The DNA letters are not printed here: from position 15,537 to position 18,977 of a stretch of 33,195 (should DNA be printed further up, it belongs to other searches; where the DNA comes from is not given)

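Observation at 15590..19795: AT-rich three-gene island between two housekeeping operons: candidate undescribed conflict/defence-type module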

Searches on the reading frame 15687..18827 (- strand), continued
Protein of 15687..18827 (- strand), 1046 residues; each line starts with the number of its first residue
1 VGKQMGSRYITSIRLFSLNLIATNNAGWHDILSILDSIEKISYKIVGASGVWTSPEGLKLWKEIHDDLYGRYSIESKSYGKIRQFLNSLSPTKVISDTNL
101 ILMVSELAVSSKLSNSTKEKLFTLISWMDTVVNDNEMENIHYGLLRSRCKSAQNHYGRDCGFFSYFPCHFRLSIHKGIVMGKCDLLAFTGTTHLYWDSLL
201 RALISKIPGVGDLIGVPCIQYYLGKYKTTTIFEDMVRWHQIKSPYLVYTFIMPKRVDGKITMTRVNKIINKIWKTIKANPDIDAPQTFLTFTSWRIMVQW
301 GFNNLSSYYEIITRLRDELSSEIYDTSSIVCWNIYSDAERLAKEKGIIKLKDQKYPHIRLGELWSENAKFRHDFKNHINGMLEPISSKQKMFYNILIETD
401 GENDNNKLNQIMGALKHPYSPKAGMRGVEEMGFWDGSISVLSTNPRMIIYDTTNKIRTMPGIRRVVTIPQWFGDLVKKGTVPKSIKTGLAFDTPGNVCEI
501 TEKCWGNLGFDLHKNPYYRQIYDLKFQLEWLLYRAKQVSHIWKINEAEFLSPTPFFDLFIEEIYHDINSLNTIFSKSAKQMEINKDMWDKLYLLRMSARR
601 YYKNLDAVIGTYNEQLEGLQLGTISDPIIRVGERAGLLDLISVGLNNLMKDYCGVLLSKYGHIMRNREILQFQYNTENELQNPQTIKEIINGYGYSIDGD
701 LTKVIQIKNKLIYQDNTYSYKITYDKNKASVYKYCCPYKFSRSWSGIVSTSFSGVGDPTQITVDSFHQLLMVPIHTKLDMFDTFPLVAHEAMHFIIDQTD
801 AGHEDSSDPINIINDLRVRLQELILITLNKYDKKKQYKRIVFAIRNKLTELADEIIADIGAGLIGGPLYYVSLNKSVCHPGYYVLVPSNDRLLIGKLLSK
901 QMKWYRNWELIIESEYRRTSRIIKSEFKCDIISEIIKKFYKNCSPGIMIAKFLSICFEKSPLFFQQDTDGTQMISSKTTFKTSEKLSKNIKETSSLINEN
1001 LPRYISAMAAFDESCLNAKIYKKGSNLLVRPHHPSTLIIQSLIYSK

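Call 56: fold_search(model_id=the predicted structure, library=pdb)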
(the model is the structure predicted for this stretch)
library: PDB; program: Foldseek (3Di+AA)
matches with E <= 10: 458; with E <= 0.001: 0
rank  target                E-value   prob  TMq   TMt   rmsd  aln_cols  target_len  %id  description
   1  5loq_D                3.1e-03  1.00  0.14  0.52  14.2       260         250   13  Structure of coproheme bound HemQ from Listeria monocytogenes (released 2016-10-26)
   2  7q4g_A                5.6e-03  1.00  0.13  0.50   9.1       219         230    8  Structure of coproheme decarboxylase from Corynebacterium dipththeriae Y135A mutant in complex with coproheme (released 2022-02-23)
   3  8qwc_A                5.8e-03  1.00  0.13  0.51   4.8       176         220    8  Cryo-EM structure of Apo coproheme decarboxylase from Corynebacterium diphtheria. (released 2025-02-05)
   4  6xuc_E                6.1e-03  1.00  0.13  0.52   4.7       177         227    8  Structure of coproheme decarboxylase from Corynebacterium diphteriae in complex with coproheme (released 2020-04-22)
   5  6fxj_E                6.9e-03  1.00  0.14  0.53   5.0       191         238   12  Structure of coproheme decarboxylase from Listeria monocytogenes in complex with iron coproporphyrin III (released 2019-07-10)
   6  5loq_E                6.9e-03  1.00  0.16  0.63  14.9       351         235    9  Structure of coproheme bound HemQ from Listeria monocytogenes (released 2016-10-26)
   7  6xub_E                6.9e-03  1.00  0.13  0.51   4.8       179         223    9  Structure of coproheme decarboxylase from Corynebacterium diphteriae in complex with monovinyl monopropionyl deuterohe (released 2020-04-22)
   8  6xub_B                6.9e-03  1.00  0.13  0.50   9.4       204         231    9  Structure of coproheme decarboxylase from Corynebacterium diphteriae in complex with monovinyl monopropionyl deuterohe (released 2020-04-22)
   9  5loq_A                7.2e-03  1.00  0.14  0.52   5.2       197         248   13  Structure of coproheme bound HemQ from Listeria monocytogenes (released 2016-10-26)
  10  1t0t_V                7.5e-03  1.00  0.15  0.57  11.8       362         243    9  Crystallographic structure of a putative chlorite dismutase (released 2004-08-24)
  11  7q4g_E                8.1e-03  1.00  0.13  0.50   4.7       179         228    8  Structure of coproheme decarboxylase from Corynebacterium dipththeriae Y135A mutant in complex with coproheme (released 2022-02-23)
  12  7q4g_C                9.2e-03  1.00  0.13  0.49   4.8       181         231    9  Structure of coproheme decarboxylase from Corynebacterium dipththeriae Y135A mutant in complex with coproheme (released 2022-02-23)
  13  5t2k_C                1.2e-02  1.00  0.15  0.57  12.0       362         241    9  Geobacillus stearothermophilus HemQ with Manganese-Coproporphyrin III (released 2017-01-18)
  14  6fxj_B                1.3e-02  1.00  0.14  0.55   4.8       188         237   13  Structure of coproheme decarboxylase from Listeria monocytogenes in complex with iron coproporphyrin III (released 2019-07-10)
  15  7q4f_A                1.3e-02  1.00  0.13  0.50   4.7       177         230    9  Structure of coproheme decarboxylase from Corynebacterium dipththeriae W183Y mutant in complex with coproheme (released 2022-02-23)
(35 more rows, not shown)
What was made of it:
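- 17418..18308 (-): Residues about 174-470: tandem ferredoxin-like (beta-alpha-beta-beta-alpha-beta) modules resembling Lrp/AsnC RAM ligand-binding domains. Putative sensor or oligomerisation region. Foldseek: HemQ/chlorite-dismutase double-ferredoxin fold at E 3e-3 and Lrp/AsnC at E 0.04-0.09 (call 56).
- On Lrp/AsnC RAM domain: Foldseek gives E 0.04-0.09 with probability at or above 0.98 (call 56).
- Tried and rejected: Foldseek with the full-length model was dominated by the ferredoxin-like repeats (call 56).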

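Call 59: find_encoding_contigs(protein=P0023, flank=10000, max_places=2)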
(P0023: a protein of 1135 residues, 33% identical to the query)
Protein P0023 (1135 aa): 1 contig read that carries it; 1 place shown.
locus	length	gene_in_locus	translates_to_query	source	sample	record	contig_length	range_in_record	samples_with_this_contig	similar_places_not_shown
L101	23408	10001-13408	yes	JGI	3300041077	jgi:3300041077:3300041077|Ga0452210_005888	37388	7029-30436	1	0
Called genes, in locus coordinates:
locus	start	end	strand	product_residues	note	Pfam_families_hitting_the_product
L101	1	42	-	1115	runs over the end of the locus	PF07494:Reg_prop (faint), PF16819:DUF5074 (faint), PF07495:Y_Y_Y, PF07228:SpoIIE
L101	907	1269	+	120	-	PF01936:NYN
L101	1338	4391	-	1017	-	PF00873:ACR_tran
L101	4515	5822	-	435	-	PF25973:BSH_CzcB, PF25954:Beta-barrel_RND_2, PF25975:CzcB_C (weak)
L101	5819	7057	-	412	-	PF02321:OEP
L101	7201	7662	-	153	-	-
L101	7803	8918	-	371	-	PF17170:DUF5128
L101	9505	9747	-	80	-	-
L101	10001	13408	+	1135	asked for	-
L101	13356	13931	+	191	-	PF08281:Sigma70_r4_2, PF04545:Sigma70_r4, PF00196:GerE (faint)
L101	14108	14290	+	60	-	-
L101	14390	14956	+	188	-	-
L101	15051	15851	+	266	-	-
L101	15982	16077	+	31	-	-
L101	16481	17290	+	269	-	PF02630:SCO1-SenC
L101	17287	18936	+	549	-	PF00115:COX1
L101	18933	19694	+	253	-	PF00510:COX3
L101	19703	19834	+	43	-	-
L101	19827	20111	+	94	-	PF03626:COX4_pro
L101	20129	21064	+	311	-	PF02790:COX2_TM, PF00116:COX2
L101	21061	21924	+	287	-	PF01040:UbiA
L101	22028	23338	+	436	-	PF13442:Cytochrome_CBB3 (weak)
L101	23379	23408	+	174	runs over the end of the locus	PF02085:Cytochrom_CIII (faint), PF14537:Cytochrom_c3_2 (weak), PF14522:Cytochrome_C7 (weak)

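Call 60: find_encoding_contigs(protein=P0031, flank=10000, max_places=2)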
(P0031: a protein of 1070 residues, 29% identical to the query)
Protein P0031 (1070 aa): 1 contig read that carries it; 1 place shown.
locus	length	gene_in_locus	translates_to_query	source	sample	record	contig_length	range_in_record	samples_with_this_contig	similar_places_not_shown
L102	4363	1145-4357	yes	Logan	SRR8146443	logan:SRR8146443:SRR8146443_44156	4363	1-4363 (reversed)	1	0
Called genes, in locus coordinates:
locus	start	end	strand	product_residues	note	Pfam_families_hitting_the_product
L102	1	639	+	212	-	?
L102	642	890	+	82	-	PF02597:ThiS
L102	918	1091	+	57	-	-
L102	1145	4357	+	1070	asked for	-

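Call 61: find_encoding_contigs(protein=P0015, flank=10000, max_places=2)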
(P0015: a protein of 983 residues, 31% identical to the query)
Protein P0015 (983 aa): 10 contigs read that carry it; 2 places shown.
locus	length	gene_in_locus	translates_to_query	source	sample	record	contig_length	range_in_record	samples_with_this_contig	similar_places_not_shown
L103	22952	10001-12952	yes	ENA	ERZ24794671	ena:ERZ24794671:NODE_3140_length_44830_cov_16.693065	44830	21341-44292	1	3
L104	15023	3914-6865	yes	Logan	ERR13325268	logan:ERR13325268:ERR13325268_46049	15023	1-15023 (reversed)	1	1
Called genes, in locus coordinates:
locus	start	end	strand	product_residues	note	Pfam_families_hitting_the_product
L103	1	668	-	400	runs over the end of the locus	PF13365:Trypsin_2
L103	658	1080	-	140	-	PF00903:Glyoxalase, PF13669:Glyoxalase_4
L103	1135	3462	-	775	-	-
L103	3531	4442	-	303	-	-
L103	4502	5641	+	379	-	PF00266:Aminotran_5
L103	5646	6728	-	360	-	-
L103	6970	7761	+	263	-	-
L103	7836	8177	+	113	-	-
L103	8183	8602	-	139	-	-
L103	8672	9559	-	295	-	PF00899:ThiF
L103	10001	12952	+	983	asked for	-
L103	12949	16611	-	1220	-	PF00072:Response_reg, PF01966:HD, PF13487:HD_5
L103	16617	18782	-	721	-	PF16927:HisKA_7TM, PF00512:HisKA (weak), PF02518:HATPase_c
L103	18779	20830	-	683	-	PF00109:ketoacyl-synt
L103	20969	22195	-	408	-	-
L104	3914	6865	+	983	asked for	-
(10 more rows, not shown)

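Call 62: search_dna_similar(query=window:15690-18827:-, collection=plasmids, mode=protein, max_evalue=0.001, max_rows=15)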
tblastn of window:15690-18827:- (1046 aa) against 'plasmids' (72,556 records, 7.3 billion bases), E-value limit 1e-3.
No match.

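Call 63: search_dna_similar(query=window:15690-18827:-, collection=phages, mode=protein, max_evalue=0.001, max_rows=15)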
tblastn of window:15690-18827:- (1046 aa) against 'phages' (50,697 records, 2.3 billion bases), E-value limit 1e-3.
No match.

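Call 76: search_protein_families(library=padloc, alignment_id=A4, max_evalue=0.00001)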
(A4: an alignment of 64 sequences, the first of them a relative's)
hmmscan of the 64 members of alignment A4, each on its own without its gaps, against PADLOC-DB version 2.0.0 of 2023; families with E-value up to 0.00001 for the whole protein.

A. member 1, L092:788-2452:- (554 aa): 4 families
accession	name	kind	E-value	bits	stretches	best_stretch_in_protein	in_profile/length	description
PDLC04474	PDC-M16A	-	1.6e-24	84.4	1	1-226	1-219/917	-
PDLC04469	PDC-M16A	-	5.8e-17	59.1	1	51-198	50-191/892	-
PDLC04470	PDC-M16A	-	4.7e-15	52.8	1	42-199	40-188/895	-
PDLC03921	MkoA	-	3.6e-06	22.9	1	47-139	42-122/1607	-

B. families by the number of members that match (of 64 scanned): 32 families (the first 25 are shown)
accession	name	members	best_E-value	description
PDLC03207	mREase_II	2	4.3e-51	Type II methyl-directed restriction enzyme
PDLC04134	mad2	2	2.7e-16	mads_2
PDLC03610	REase_MTase_IIG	1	1.8e-249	Type IIG restriction enzyme-methyltransferase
PDLC03631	REase_MTase_IIG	1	1.3e-119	Type IIG restriction enzyme-methyltransferase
PDLC03597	REase_MTase_IIG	1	1.1e-62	Type IIG restriction enzyme-methyltransferase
PDLC03051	REase_MTase_I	1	7.1e-57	Type I restriction enzyme-methyltransferase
PDLC03621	REase_MTase_IIG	1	5.4e-44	Type IIG restriction enzyme-methyltransferase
PDLC04474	PDC-M16A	1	1.6e-24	-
PDLC01169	TPR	1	1.1e-17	TPR repeats containing protein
PDLC04469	PDC-M16A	1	5.8e-17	-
PDLC04470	PDC-M16A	1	4.7e-15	-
PDLC00855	E1-E2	1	2.2e-10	E1-E2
PDLC00836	E1-E2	1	2.3e-10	E1-E2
PDLC00847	E1-E2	1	1.4e-09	E1-E2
PDLC00832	E1-E2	1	1.8e-09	E1-E2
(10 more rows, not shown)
